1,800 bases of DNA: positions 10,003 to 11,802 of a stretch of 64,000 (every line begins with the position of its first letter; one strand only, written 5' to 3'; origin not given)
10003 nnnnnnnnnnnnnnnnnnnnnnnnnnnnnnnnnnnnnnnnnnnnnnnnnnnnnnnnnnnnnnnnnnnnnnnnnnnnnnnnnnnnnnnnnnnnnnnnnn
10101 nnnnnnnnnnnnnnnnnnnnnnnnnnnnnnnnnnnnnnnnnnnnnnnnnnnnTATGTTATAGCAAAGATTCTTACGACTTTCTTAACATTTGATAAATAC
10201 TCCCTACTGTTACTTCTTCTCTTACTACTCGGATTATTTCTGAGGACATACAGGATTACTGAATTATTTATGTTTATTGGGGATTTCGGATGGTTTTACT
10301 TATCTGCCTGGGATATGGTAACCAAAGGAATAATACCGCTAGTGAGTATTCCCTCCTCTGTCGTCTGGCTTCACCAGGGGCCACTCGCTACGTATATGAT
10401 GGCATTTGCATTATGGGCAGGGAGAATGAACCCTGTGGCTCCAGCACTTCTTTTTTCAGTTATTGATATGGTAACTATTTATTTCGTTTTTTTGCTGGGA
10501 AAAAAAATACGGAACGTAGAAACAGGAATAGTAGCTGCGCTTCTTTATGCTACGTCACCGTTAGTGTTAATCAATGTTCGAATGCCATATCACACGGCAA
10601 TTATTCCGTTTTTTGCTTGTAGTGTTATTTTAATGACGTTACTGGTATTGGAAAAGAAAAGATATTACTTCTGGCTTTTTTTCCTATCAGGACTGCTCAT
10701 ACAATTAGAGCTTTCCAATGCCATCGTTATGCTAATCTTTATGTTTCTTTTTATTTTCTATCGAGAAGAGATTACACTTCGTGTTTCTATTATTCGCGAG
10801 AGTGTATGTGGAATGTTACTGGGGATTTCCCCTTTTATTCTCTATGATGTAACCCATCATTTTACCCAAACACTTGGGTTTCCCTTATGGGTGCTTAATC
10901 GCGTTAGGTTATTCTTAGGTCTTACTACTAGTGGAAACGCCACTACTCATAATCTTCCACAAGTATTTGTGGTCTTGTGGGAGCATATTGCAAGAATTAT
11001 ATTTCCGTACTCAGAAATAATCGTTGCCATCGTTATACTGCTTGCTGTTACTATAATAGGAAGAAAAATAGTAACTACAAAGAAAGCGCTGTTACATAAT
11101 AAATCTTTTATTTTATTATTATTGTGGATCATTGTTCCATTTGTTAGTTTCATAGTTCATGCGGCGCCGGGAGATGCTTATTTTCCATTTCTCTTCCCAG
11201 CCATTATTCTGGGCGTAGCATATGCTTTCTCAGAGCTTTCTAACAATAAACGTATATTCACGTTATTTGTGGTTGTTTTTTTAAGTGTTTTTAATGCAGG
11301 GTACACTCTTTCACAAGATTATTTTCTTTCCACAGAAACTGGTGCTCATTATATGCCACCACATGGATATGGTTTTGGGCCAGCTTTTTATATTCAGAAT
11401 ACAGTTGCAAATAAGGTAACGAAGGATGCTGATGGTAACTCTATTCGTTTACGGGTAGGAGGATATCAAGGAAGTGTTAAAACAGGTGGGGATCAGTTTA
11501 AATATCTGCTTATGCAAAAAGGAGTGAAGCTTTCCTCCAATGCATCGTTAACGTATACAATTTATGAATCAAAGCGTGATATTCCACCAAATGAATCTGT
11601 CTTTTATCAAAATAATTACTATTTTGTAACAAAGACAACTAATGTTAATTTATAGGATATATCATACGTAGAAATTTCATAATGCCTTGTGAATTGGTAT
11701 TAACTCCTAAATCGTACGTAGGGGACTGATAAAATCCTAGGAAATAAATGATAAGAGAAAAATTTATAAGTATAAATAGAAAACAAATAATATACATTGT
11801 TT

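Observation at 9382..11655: Second GT2 plus polytopic-membrane fusion (757 aa) with convergent 11-bp gene overlap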

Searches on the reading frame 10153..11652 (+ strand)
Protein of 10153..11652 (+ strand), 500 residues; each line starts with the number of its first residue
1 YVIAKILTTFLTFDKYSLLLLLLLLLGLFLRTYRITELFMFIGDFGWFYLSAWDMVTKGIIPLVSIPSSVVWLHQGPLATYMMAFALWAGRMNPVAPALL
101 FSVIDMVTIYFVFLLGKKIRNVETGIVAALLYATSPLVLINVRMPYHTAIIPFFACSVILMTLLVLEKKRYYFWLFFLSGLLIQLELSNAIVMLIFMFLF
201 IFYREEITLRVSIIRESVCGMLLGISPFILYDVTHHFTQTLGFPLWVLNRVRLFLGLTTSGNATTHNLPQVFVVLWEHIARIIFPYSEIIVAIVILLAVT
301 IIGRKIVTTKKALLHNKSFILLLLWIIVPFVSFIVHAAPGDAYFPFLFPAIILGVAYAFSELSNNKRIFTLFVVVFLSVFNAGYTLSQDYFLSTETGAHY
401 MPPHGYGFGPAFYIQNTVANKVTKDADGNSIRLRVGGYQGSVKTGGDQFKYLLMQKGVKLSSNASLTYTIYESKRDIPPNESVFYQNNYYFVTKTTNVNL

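Call 37: predict_structure(alignment_id=A2)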
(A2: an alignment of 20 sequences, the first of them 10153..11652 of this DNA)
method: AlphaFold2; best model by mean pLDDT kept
length: 500 residues; sequences in the alignment: 20
mean_pLDDT: 89.7   pTM: 0.90
mean pLDDT of the five models: 89.7, 88.8, 86.2, 86.0, 84.8
residues with pLDDT >= 90: 322; 70-90: 161; 50-70: 16; < 50: 1
segments of 3 or more residues with pLDDT < 50: none
pLDDT, mean of each block of 10 residues (from residue 1): 84 89 96 91 83 94 76 81 96 94 97 97 95 96 89 97 94 97 88 93 87 95 92 84 84 83 83 92 94 95 88 86 95 79 89 95 76 89 94 87 79 94 94 89 86 94 94 92 93 78
secondary structure, 60 per line:
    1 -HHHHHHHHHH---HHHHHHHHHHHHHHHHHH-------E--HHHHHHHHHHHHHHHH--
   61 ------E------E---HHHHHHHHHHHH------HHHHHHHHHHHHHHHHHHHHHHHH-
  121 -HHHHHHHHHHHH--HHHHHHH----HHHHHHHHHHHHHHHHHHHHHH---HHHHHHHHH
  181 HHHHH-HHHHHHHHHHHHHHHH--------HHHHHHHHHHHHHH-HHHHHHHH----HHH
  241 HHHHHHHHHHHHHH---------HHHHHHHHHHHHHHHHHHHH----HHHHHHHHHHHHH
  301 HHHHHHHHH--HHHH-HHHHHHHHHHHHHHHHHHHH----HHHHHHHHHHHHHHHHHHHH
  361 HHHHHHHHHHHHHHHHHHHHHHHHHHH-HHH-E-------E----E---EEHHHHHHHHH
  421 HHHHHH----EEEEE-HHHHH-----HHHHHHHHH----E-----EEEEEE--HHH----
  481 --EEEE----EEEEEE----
elements in order: H2-11 H15-32 H43-58 H78-89 H96-119 H122-133 H136-142 H147-168 H172-185 H187-202 H211-224 H226-233 H238-254 H264-283 H288-309 H312-315 H317-336 H341-387 H412-426 E431-435 H437-441 H447-455 E466-471 E483-486 E491-496

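Call 39: fold_search(model_id=the predicted structure, library=pdb)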
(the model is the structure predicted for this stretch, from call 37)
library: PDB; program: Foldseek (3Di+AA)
matches with E <= 10: 212; with E <= 0.001: 21
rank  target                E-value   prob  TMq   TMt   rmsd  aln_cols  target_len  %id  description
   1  5f15                  4.4e-06  1.00  0.56  0.53  11.1       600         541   10  Crystal Structure of ArnT from Cupriavidus metallidurans bound to Undecaprenyl phosphate (released 2016-02-17)
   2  9s6t_A                1.5e-05  1.00  0.58  0.60   7.6       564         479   11  Ternary cryo-EM structure of chicken ALG12 with Dol25-PP-GlcNAc2Man7, Dol25-P-Man, and Fab (released 2026-03-18)
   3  3waj                  3.0e-05  1.00  0.51  0.34  13.7       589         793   12  Crystal structure of the Archaeoglobus fulgidus oligosaccharyltransferase (O29867_ARCFU) complex with Zn and sulfate (released 2013-10-30)
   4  8agc_A                5.0e-05  1.00  0.52  0.39  12.4       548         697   12  Structure of yeast oligosaccharylransferase complex with lipid-linked oligosaccharide and non-acceptor peptide bound (released 2022-12-07)
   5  7e9s_A                5.0e-05  1.00  0.48  0.30  12.0       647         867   12  Archaeal oligosaccharyltransferase AglB from Archaeoglobus fulgidus in complex with an inhibitory peptide and a dolich (released 2021-09-08)
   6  5gmy_A                9.5e-05  1.00  0.50  0.32  12.7       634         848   11  Crystal structure of the Archaeoglobus fulgidus oligosaccharyltransferase (O29867_ARCFU) tethered with an acceptor pep (released 2017-02-01)
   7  6gxc_A                9.9e-05  1.00  0.53  0.39   8.9       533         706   13  Bacterial oligosaccharyltransferase PglB in complex with an inhibitory peptide and a reactive lipid-linked oligosaccha (released 2018-11-14)
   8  6s7t_A                1.1e-04  1.00  0.52  0.39  13.1       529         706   13  Cryo-EM structure of human oligosaccharyltransferase complex OST-B (released 2019-12-18)
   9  8age_A                1.2e-04  1.00  0.53  0.43  11.9       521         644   12  Structure of yeast oligosaccharylransferase complex with acceptor peptide bound (released 2022-12-07)
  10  3wak                  1.2e-04  1.00  0.51  0.31  13.9       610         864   11  Crystal structure of the Archaeoglobus fulgidus oligosaccharyltransferase (O29867_ARCFU) in the apo form (released 2013-10-30)
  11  5ogl_A                1.6e-04  1.00  0.53  0.39   8.8       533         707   12  Structure of bacterial oligosaccharyltransferase PglB in complex with an acceptor peptide and an lipid-linked oligosac (released 2017-10-25)
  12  8agb_A                1.7e-04  1.00  0.53  0.43  11.9       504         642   11  Structure of yeast oligosaccharylransferase complex with lipid-linked oligosaccharide bound (released 2022-12-07)
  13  6ftg_5                1.9e-04  1.00  0.52  0.42  12.5       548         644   12  Subtomogram average of OST-containing ribosome-translocon complexes from canine rough microsomal membranes (released 2018-03-21)
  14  8b6l_I                2.0e-04  1.00  0.48  0.37  13.9       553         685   11  Subtomogram average of the human Sec61-TRAP-OSTA-translocon (released 2022-12-07)
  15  5ezm                  2.0e-04  1.00  0.44  0.42  15.8       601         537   11  Crystal Structure of ArnT from Cupriavidus metallidurans in the apo state (released 2016-02-17)
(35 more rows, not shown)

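Call 51: search_protein_representatives(alignment_id=A2)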
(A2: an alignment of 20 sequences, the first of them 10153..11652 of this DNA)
Query: 20 sequences, 494 profile positions. Proteins with E-value up to 0.001 (for the whole library): 9436; up to 1e-10: 3717; up to 1e-30: 829. The best 150 are listed.
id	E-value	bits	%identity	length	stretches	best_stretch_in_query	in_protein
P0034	3.2e-199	679.4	-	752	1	2-494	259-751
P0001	5.9e-195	665.3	-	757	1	2-493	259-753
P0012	5.9e-189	645.6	-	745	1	2-494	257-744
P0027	4.0e-183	626.3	-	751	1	2-494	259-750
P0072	6.3e-176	602.6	-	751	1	3-493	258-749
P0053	9.4e-176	602.0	-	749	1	2-493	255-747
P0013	2.9e-174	597.1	-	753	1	2-493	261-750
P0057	1.4e-169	581.6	-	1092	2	3-372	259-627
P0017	3.9e-169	580.2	-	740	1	3-491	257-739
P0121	1.7e-167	574.8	-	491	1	14-493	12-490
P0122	2.3e-165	567.8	-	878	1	5-493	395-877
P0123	5.3e-160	550.1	-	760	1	4-493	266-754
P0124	2.7e-157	541.1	-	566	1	5-493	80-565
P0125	2.3e-156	538.1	-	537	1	3-493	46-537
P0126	1.7e-153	528.6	-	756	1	2-489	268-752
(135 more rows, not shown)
